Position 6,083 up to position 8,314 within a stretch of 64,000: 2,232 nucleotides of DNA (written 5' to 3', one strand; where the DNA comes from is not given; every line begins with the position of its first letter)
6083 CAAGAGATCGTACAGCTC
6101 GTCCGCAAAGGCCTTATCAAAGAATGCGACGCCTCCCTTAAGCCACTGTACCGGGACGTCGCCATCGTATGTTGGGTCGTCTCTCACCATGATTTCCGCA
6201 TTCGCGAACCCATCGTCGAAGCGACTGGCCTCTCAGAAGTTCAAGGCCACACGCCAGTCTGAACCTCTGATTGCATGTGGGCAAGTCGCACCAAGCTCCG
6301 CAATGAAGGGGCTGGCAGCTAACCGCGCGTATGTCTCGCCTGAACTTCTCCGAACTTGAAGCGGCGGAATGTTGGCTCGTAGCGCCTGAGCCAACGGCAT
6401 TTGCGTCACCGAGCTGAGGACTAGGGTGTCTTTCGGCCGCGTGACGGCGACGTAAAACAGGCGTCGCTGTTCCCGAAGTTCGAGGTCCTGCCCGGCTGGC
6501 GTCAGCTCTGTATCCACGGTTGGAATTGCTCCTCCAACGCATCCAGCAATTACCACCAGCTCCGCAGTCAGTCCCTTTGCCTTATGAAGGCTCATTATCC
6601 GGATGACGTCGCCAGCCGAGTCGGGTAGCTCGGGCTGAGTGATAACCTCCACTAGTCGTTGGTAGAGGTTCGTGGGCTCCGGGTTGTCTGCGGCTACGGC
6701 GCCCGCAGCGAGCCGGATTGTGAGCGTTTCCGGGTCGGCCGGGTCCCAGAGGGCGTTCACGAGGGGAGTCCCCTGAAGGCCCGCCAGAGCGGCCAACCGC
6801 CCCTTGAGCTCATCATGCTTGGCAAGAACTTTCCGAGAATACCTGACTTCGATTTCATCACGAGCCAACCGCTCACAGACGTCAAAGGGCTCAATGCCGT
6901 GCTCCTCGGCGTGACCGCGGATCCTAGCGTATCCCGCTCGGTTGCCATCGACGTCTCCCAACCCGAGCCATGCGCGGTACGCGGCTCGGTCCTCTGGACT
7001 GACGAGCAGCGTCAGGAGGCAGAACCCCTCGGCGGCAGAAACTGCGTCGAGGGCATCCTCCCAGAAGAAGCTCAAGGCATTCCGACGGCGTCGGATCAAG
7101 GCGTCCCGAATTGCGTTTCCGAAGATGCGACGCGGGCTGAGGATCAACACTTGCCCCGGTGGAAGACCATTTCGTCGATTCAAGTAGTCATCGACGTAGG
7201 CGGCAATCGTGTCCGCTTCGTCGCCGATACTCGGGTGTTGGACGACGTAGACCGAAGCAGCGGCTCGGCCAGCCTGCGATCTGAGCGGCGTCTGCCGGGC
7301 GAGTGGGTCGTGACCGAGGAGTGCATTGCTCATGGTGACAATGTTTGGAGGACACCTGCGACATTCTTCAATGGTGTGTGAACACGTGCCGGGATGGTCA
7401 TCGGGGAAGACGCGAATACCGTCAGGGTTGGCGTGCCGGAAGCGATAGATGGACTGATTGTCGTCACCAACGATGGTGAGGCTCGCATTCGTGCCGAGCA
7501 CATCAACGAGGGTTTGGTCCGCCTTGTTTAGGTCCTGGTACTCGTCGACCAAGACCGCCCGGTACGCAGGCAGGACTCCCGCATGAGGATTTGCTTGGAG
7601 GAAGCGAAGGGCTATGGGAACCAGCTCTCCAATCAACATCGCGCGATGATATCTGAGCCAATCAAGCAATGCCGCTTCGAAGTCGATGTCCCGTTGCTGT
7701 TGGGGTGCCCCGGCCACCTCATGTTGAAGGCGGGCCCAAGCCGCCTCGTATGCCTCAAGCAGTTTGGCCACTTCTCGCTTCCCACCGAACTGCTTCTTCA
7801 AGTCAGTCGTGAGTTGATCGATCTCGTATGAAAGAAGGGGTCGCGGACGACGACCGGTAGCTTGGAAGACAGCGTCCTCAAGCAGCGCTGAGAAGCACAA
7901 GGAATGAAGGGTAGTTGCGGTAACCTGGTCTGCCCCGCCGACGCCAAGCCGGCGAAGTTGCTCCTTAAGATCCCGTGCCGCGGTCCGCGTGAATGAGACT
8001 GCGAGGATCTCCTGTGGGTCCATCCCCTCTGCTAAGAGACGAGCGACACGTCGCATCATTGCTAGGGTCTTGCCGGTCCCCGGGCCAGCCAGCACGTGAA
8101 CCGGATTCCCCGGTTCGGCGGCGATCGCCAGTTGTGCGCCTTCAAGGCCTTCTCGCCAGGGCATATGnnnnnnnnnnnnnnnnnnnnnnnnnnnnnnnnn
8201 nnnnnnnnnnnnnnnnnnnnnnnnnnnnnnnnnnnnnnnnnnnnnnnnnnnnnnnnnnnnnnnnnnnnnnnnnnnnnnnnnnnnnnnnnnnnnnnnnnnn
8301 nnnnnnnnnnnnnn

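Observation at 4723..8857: Candidate undescribed four-gene defence operon: Zn-finger/GNAT-like protein, UvrD-type SF1 helicase and two HEPN-motif proteins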

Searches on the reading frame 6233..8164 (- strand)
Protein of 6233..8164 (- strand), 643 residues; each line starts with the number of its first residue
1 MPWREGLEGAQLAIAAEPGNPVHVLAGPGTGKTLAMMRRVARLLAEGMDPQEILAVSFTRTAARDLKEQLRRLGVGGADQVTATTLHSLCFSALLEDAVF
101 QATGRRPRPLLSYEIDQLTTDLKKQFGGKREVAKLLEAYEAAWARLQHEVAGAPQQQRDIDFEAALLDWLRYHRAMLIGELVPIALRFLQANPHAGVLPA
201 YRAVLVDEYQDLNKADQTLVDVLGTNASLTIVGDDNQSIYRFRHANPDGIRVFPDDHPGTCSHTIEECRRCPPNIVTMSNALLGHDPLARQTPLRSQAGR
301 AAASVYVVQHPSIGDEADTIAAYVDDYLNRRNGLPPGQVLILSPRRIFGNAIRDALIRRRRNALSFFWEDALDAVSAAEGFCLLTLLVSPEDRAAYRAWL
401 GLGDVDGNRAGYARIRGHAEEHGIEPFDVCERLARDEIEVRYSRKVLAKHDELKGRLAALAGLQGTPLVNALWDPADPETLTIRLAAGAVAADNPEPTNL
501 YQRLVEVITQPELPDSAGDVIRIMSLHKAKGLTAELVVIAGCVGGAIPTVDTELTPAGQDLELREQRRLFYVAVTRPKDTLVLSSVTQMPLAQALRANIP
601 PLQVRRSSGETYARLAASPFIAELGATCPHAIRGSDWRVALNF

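Call 5: search_protein_families(library=pfam, proteins=[window:6233-8164:-], max_evalue=1)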
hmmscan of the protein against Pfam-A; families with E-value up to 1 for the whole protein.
window:6233-8164:- (643 aa): 8 families
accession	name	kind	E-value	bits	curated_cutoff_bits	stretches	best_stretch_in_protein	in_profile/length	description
PF00580.27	UvrD-helicase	-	4.5e-40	138.5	23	1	10-257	4-270/271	UvrD/REP helicase N-terminal domain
PF13245.12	AAA_19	-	1.1e-20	74.7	25.1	1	16-243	8-134/134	AAA domain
PF13361.12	UvrD_C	-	5.1e-15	56.2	25.6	1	519-586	285-348/350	UvrD-like helicase C-terminal domain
PF13538.12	UvrD_C_2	-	1.5e-06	28.4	27.4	1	522-583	3-51/52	UvrD-like helicase C-terminal domain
PF13604.12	AAA_30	-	7.2e-06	26.3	27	1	19-71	18-67/191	AAA domain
PF00270.35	DEAD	-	0.0086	16.3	26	1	18-76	13-71/167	DEAD/DEAH box helicase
PF01443.25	Viral_helicase1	-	0.024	14.9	21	0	536-583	179-226/228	Viral superfamily 1 RNA helicase core domain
PF10892.13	DUF2688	-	0.037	13.9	25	1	267-289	9-31/56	Protein of unknown function (DUF2688)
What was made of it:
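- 6233..8164 (-): g2: intact 643-aa UvrD/PcrA/Rep-type SF1A helicase (Walker A GPGTGKT at 8066-8086). Pfam UvrD-helicase 4.5e-40 and UvrD_C 5e-15 (call 5).
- On UvrD/Rep/PcrA SF1A helicases: Pfam PF00580 4.5e-40 and PF13361 5e-15 (call 5).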

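Call 6: search_protein_families(library=padloc, proteins=[window:6233-8164:-], max_evalue=1)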
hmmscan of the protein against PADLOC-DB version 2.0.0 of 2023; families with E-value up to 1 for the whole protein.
window:6233-8164:- (643 aa): 51 families (the best 25 are shown)
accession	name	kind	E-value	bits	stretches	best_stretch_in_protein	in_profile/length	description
PDLC00117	GajB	-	4.4e-46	155.6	2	11-358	20-372/604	UrvD helicase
PDLC03802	RTasHel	-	1.2e-42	144.7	2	7-342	6-320/675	DRT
PDLC00114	GajB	-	3.1e-41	139.7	3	197-328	212-347/635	UrvD helicase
PDLC00132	GajB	-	3.7e-36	123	2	8-331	5-340/625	UrvD helicase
PDLC00103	GajB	-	4.4e-33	113.1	2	13-345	23-355/612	UrvD helicase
PDLC00123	GajB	-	5.9e-32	109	2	11-286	9-262/540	UrvD helicase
PDLC00130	GajB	-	1.7e-30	103.8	2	22-344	18-344/589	UrvD helicase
PDLC00112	GajB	-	1.2e-25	88.2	2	9-282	9-294/581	UrvD helicase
PDLC00119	GajB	-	1.6e-24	84.8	3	201-301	219-315/565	UrvD helicase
PDLC00127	GajB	-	1.4e-23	81.3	2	6-241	8-246/594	UrvD helicase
PDLC00122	GajB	-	3.1e-23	80.5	3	201-283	163-247/502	UrvD helicase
PDLC00144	GajB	-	8e-23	78.8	3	179-347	137-306/559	UrvD helicase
PDLC00134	GajB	-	4.6e-22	76.7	1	7-343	17-355/431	UrvD helicase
PDLC00104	GajB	-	1.2e-20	71.8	3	200-284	165-250/574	UrvD helicase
PDLC00138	GajB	-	8.8e-20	68.9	3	200-286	220-307/581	UrvD helicase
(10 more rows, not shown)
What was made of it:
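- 6233..8164 (-): PADLOC GajB 4e-46 and RTasHel 1e-42 (call 6).
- On Gabija: PADLOC GajB models, best E 4.4e-46 (call 6).
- Closest known: Gabija. Same: g2 matches PADLOC GajB models (best 4.4e-46) and is a UvrD-type SF1 helicase in a defence island (call 6).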

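Call 7: search_protein_families(library=ncbifam, proteins=[window:6233-8164:-], max_evalue=1)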
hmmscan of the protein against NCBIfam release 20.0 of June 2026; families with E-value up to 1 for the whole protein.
window:6233-8164:- (643 aa): 21 families
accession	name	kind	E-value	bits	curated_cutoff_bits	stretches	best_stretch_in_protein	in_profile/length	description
TIGR01073.1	pcrA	equivalog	2.2e-46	158.6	911.2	3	180-327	187-336/725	DNA helicase PcrA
TIGR01074.1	rep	equivalog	4.9e-38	130.8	951.45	2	20-324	15-330/668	DNA helicase Rep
NF008743.0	PRK11773.1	equivalog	6.1e-34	117.4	965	3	201-287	214-301/720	DNA helicase II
TIGR01075.1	uvrD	equivalog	4.6e-33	114.5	1144.45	3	201-299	209-308/715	DNA helicase II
NF008276.0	PRK11054.1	equivalog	1.5e-28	99.7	543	3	200-326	430-559/684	DNA helicase IV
NF008172.0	PRK10919.1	equivalog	7.4e-27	93.8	1168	2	20-300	16-308/673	DNA helicase Rep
TIGR02785.1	addA_Gpos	equivalog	3.1e-21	75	707.65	2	202-247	390-439/1234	helicase-exonuclease AddAB subunit AddA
TIGR02784.1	addA_alphas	equivalog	1e-19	70.5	860.75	3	13-70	4-61/1138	double-strand break repair helicase AddA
TIGR00609.1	recB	equivalog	3.5e-15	55.2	696.05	3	27-71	17-63/1175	exodeoxyribonuclease V subunit beta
NF010485.0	PRK13909.1-2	equivalog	7.3e-12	44.3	650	2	26-69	10-53/909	RecB-like helicase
NF010487.0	PRK13909.1-4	equivalog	2.5e-11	42.6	759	2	26-69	11-54/924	RecB-like helicase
NF041254.1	motor_HelR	exception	4.7e-05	21.9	750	1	201-245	519-563/706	RNA polymerase recycling motor ATPase HelR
NF010484.0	PRK13909.1-1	equivalog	6.7e-05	20.8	1074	1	26-70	12-56/945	RecB-like helicase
NF010486.0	PRK13909.1-3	equivalog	0.00012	20.2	1109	1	26-69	12-55/921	RecB-like helicase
NF041464.1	HelD_BACSU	equivalog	0.00047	18.2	419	1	202-245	548-591/779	RNA polymerase recycling motor HelD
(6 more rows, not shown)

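Call 36: find_related_loci(query=window:6233-8164:-, collection=genome_contigs, flank=6000)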
Query window:6233-8164:- (643 aa) in genome_contigs; peptide patterns used: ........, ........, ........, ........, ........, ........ (x = any residue, [..] = any of these).
544 stretches matched a pattern; 474 encode a relative of the query (tblastn E <= 1e-3); the best 80 are kept; 80 distinct loci.
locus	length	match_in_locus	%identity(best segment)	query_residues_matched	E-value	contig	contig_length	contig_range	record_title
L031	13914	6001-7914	62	1-638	0e+0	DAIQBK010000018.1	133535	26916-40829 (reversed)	MAG TPA_asm: Myxococcaceae bacterium isolate CTOTU28159 NODE_18_length_133535_cov_15.151364, whole genome shotgun sequen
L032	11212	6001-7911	54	3-638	0e+0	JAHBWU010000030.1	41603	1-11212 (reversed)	MAG: Nitrospira sp. isolate ACE_NIT13 NIT13_30, whole genome shotgun sequence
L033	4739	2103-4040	55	1-643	0e+0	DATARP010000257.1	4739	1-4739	MAG TPA_asm: Gemmatimonadaceae bacterium isolate SMAG_U5496 k141_6261905, whole genome shotgun sequence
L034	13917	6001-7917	53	1-638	0e+0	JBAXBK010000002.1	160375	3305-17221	MAG: Nitrospira sp. isolate ELA165 MAG165_2, whole genome shotgun sequence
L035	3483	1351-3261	53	3-638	0e+0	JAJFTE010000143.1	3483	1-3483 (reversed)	MAG: Actinomycetes bacterium isolate bin.129 k141_4409295, whole genome shotgun sequence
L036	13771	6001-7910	54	3-638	0e+0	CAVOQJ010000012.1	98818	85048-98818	MAG: Blastocatellia bacterium isolate MFD09848.bin.2.92 genome assembly, contig: contig_22987, whole genome shotgun sequ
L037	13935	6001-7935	49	1-643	0e+0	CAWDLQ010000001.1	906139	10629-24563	MAG: uncultured Acidobacteriaceae bacterium isolate MFD04463.bin.3.6 genome assembly, contig: contig_10383, whole genome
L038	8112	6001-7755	52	1-584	0e+0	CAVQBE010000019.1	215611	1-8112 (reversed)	MAG: uncultured beta proteobacterium isolate MFD02840.bin.2.222 genome assembly, contig: contig_34206, whole genome shot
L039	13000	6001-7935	48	1-643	7e-180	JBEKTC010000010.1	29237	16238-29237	MAG: Candidatus Korobacteraceae bacterium isolate SPRUCE 549 SPRUCE_549_10, whole genome shotgun sequence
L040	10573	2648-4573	43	1-637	1e-157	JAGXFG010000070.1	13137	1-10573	MAG: Burkholderiaceae bacterium isolate LH_M1 k141_871710, whole genome shotgun sequence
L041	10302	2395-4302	45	1-635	1e-156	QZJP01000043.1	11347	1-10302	MAG: Bacillota bacterium isolate SURF_36 Ga0104751_1007777, whole genome shotgun sequence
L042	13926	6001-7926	44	1-638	2e-156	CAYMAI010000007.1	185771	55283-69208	MAG TPA_asm: uncultured Planctomycetia bacterium isolate SRP239054_co1_35 genome assembly, contig: NODE_42_length_185771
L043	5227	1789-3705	42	1-637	5e-158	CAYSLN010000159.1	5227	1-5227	MAG TPA_asm: uncultured Pirellulales bacterium isolate SRP214966_co2_139 genome assembly, contig: NODE_32117_length_5227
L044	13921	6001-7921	55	3-641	0e+0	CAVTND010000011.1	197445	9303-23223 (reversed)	MAG: uncultured beta proteobacterium isolate MFD02242.bin.3.433 genome assembly, contig: contig_4365, whole genome shotg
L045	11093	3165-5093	42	1-638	3e-154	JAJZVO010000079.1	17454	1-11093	MAG: Bacteroidetes bacterium isolate SKS5.bin54 NODE_5807_length_17454_cov_2.169389, whole genome shotgun sequence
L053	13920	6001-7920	44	1-640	2e-152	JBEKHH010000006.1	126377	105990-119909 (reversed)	MAG: Tepidisphaeraceae bacterium isolate SPRUCE 272 SPRUCE_272_6, whole genome shotgun sequence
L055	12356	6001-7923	42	1-637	9e-149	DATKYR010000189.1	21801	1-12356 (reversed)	MAG TPA_asm: Sedimentisphaerales bacterium isolate SMAG_U14224 k141_2835431, whole genome shotgun sequence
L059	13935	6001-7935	55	1-643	0e+0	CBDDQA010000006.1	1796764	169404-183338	MAG: uncultured Candidatus Binatia bacterium isolate 6ae7d3f7-6f3a-412e-99ff-c928d72fc6b4 genome assembly, contig: conti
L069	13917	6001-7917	42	1-637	1e-139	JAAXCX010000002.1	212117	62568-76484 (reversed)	Vulcanimicrobiota bacterium isolate bin6B Ga0299742_102, whole genome shotgun sequence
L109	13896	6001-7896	36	1-637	1e-122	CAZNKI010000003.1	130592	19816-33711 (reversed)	MAG TPA_asm: uncultured Candidatus Cloacimonadota bacterium isolate SRP220891_co1_469 genome assembly, contig: NODE_185_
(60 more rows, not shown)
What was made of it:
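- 6233..8164 (-): Of the 474 relatives in species-representative genomes, the 80 best kept are near-full-length matches (call 36).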

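Call 40: search_protein_families(library=pfam, proteins=[L031:8281-9063:+, L034:8481-9605:+, L037:8063-8938:+, L037:8935-10029:+, L039:8037-8930:+, L059:8013-9005:+, L069:8027-9022:+, L053:8139-9161:+, L109:7925-8830:+, L055:7920-11096:+], max_evalue=0.01)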
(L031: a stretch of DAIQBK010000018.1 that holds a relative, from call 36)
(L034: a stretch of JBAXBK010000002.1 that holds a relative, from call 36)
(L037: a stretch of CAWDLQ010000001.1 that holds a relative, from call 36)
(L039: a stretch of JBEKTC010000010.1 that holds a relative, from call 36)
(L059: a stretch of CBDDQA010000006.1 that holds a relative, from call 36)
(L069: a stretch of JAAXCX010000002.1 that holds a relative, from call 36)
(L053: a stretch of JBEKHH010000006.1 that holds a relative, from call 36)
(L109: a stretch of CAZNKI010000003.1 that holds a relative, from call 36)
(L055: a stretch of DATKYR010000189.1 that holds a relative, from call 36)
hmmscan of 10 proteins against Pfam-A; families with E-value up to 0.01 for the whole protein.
L031:8281-9063:+ (260 aa): 1 family
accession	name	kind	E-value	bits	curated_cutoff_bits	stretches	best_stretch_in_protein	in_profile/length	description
PF13372.12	Alginate_exp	-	1.6e-35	123.1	25.2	1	53-250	190-391/395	Alginate export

L034:8481-9605:+ (374 aa): 34 families (the best 25 are shown)
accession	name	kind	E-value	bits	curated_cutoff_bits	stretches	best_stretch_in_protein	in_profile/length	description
PF13431.12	TPR_17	-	9.2e-46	150.8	24.4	6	147-177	2-32/34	Tetratricopeptide repeat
PF07719.23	TPR_2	-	3.1e-45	149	27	5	294-327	1-34/34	Tetratricopeptide repeat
PF13414.12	TPR_11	-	2.7e-44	149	26.8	6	303-338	3-38/42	TPR repeat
PF00515.34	TPR_1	-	4e-44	147.1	27.8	4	294-327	1-34/34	Tetratricopeptide repeat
PF13432.12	TPR_16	-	1.9e-40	137.3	32.7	7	270-327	7-64/65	Tetratricopeptide repeat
PF13181.12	TPR_8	-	1.6e-39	131.1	25.7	4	294-327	1-34/34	Tetratricopeptide repeat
PF14559.12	TPR_19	-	1.9e-32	111.8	25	7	172-232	5-65/68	Tetratricopeptide repeat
PF13428.12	TPR_14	-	1.6e-28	96.6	23.5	6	124-167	1-44/44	Tetratricopeptide repeat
PF13424.12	TPR_12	-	7.4e-24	84.2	30.1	4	89-153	2-74/77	Tetratricopeptide repeat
PF23914.1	TPR_CcmH_CycH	-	1.4e-22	80.7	42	4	48-189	8-152/158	Cytochrome c-type biogenesis protein H TPR domain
PF13371.12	TPR_9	-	3.8e-19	68.9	35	4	137-194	8-65/73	Tetratricopeptide repeat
PF13174.12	TPR_6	-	2.6e-18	65.8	26.3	1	193-225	1-33/33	Tetratricopeptide repeat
PF25060.1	ARM_TT21_2nd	-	4e-14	53.2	27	1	109-170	207-268/270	Tetratricopeptide repeat protein 21 second ARM domain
PF13176.12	TPR_7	-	2e-13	49.7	27.9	1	296-325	1-30/36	Tetratricopeptide repeat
PF25063.1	ARM_TT21_C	-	2.4e-13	50.9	35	2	198-295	101-199/209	Tetratricopeptide repeat protein 21 C-terminal ARM domain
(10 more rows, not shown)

L037:8063-8938:+ (291 aa): 0 families

L037:8935-10029:+ (364 aa): 0 families

L039:8037-8930:+ (297 aa): 1 family
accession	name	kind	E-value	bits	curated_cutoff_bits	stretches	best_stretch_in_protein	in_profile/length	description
PF01541.30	GIY-YIG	-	3.8e-06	27.5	22.6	1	204-283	3-74/78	GIY-YIG catalytic domain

L059:8013-9005:+ (330 aa): 5 families
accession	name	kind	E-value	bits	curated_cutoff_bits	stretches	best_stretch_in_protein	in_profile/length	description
PF02826.25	2-Hacid_dh_C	-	1.1e-54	185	25.1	1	115-293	1-178/178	D-isomer specific 2-hydroxyacid dehydrogenase, NAD binding domain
PF03446.21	NAD_binding_2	-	1.7e-06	28.6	21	1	154-258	2-109/161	NAD binding domain of 6-phosphogluconate dehydrogenase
PF03807.23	F420_oxidored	-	0.0023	18.9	21.6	1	154-242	2-92/94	NADP oxidoreductase coenzyme F420-dependent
PF00670.27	AdoHcyase_NAD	-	0.0044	17.6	27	0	143-243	15-111/162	S-adenosyl-L-homocysteine hydrolase, NAD binding domain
PF07991.19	KARI_N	-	0.0058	16.7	20.6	0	149-239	2-92/165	Acetohydroxy acid isomeroreductase, NADPH-binding domain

L069:8027-9022:+ (331 aa): 0 families

L053:8139-9161:+ (340 aa): 1 family
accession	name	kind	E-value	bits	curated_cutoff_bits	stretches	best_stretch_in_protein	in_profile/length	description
PF13676.11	TIR_2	-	9e-13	49.2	28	1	134-233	2-106/122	TIR domain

L109:7925-8830:+ (301 aa): 1 family
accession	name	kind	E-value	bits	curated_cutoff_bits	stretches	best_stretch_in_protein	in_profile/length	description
PF04471.18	Mrr_cat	-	1.5e-05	25.5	21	1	169-270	9-114/115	Restriction endonuclease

L055:7920-11096:+ (1058 aa): 6 families
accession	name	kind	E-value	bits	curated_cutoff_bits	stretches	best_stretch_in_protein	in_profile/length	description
PF18766.7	SWI2_SNF2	-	3.6e-75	252.8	26.7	1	282-506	1-219/221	SWI2/SNF2 ATPase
PF04313.20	HSDR_N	-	9.8e-46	156.6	25.1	1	16-224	2-196/198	Type I restriction enzyme R protein N terminus (HSDR_N)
PF11867.13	T1RH-like_C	-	1e-41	143.9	26.8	1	728-1043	5-322/329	Type I restriction enzyme HindI endonuclease subunit-like, C-terminal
PF04851.21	ResIII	-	1.9e-20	73.8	22.5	1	290-442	11-162/164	Type III restriction enzyme, res subunit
PF22679.2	T1R_D3-like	-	1.1e-18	68.6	27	1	547-702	3-156/158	Type I restriction enzyme subunit R domain 3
PF00270.35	DEAD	-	0.00038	20.7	26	1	311-442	23-160/167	DEAD/DEAH box helicase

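Call 41: search_protein_families(library=pfam, proteins=[L032:4391-5359:+, L033:1484-1945:+, L034:5000-5764:+, L035:139-1251:+, L036:3886-5952:+, L039:4646-5911:+, L059:5476-5862:+, L055:4714-5994:+, L055:3161-4717:+, L041:8-2380:+], max_evalue=0.01)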
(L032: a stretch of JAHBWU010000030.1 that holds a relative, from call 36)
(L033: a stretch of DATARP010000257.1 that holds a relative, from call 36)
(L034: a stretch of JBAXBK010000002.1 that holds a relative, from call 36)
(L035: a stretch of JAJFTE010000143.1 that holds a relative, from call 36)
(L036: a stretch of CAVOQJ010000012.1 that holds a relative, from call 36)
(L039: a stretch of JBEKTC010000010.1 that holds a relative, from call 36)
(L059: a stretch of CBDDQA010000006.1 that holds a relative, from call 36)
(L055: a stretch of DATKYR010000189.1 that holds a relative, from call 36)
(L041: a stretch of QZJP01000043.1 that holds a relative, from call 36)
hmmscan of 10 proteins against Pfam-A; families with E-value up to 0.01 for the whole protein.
L032:4391-5359:+ (322 aa): 1 family
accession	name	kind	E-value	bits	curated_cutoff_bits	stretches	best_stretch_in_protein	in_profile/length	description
PF14305.11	ATPgrasp_TupA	-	1.9e-50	172.1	25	1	67-316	1-239/241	TupA-like ATPgrasp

L033:1484-1945:+ (153 aa): 3 families
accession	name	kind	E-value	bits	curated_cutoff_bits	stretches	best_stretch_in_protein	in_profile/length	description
PF05163.17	DinB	-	1e-23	84.5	23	1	9-151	8-157/165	DinB family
PF12867.12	DinB_2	-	1.1e-12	49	24.8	1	20-132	9-128/128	DinB superfamily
PF04978.18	MST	-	0.00011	23.2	27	1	34-133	35-141/149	Mycothiol-S-transferase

L034:5000-5764:+ (254 aa): 3 families
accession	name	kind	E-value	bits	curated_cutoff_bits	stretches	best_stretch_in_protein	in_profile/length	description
PF23169.1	HalD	-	2.1e-08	34.3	26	1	65-138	54-126/228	Halogenase D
PF13640.12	2OG-FeII_Oxy_3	-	2e-05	25.9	27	1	123-212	4-95/98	2OG-Fe(II) oxygenase superfamily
PF22814.2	WelO5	-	0.0012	18.8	27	1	172-209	222-259/277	Carrier-protein-independent halogenase WelO5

L035:139-1251:+ (370 aa): 2 families
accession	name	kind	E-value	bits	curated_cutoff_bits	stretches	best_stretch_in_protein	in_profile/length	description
PF08867.16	FRG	-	8.9e-10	39.8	25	1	51-156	3-93/94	FRG domain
PF01934.22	HepT-like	-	0.0019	18.4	23.5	1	303-356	57-108/120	Ribonuclease HepT-like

L036:3886-5952:+ (688 aa): 4 families
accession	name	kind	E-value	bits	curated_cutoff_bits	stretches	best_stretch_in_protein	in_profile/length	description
PF01119.25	DNA_mis_repair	-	1.7e-35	121.7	26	1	210-327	2-118/119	DNA mismatch repair protein, C-terminal domain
PF08676.16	MutL_C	-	1.5e-34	119.2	25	1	503-643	1-140/142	MutL C terminal dimerisation domain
PF13589.12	HATPase_c_3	-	2.4e-09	37.8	25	1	26-124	5-103/137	Histidine kinase-, DNA gyrase B-, and HSP90-like ATPase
PF02518.31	HATPase_c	-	6.1e-06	27.1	26.4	1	23-80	5-65/111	Histidine kinase-, DNA gyrase B-, and HSP90-like ATPase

L039:4646-5911:+ (421 aa): 2 families
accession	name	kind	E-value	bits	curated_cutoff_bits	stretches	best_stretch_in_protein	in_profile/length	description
PF18860.6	AbiJ_NTD3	-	6.3e-40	136.8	32.5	1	120-269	2-150/167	AbiJ N-terminal domain 3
PF14355.11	Abi_C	-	2.2e-24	85.8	24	1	328-409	1-82/83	Abortive infection C-terminus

L059:5476-5862:+ (128 aa): 0 families

L055:4714-5994:+ (426 aa): 1 family
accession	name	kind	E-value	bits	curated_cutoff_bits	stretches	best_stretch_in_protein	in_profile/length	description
PF01420.25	Methylase_S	-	8.3e-24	85.1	22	2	8-183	3-167/168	Type I restriction modification DNA specificity domain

L055:3161-4717:+ (518 aa): 6 families
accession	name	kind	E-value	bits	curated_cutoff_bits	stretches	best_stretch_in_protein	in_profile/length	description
PF02384.22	N6_Mtase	-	6.5e-87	292.2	20.4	1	145-475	3-310/311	N-6 DNA Methylase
PF12161.14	HsdM_N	-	2.5e-23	83.6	24.5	1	8-124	1-115/135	HsdM N-terminal domain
PF01170.24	UPF0020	-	8.9e-07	29.2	22.3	1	190-275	31-132/197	RMKL-like, methyltransferase domain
PF05175.20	MTS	-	3.6e-06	27.2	23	1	179-283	22-117/170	Methyltransferase small domain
PF07669.17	Eco57I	-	2.3e-05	25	25.3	1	260-353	70-166/171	Eco57I restriction-modification methylase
PF20473.4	MmeI_Mtase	-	0.006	16.2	27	0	190-205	22-37/259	MmeI, DNA-methyltransferase domain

L041:8-2380:+ (790 aa): 3 families
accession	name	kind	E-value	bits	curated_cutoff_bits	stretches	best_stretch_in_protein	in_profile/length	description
PF00271.37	Helicase_C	-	7.4e-26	91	23.5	1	126-224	11-110/110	Helicase conserved C-terminal domain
PF13020.12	NOV_C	-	1.5e-16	60.7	22.1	1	658-747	1-91/91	Protein NO VEIN, C-terminal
PF22590.2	Cas3-like_C_2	-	0.0067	17.1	27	0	141-223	13-104/106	CRISPR-associated nuclease/helicase Cas3, C-terminal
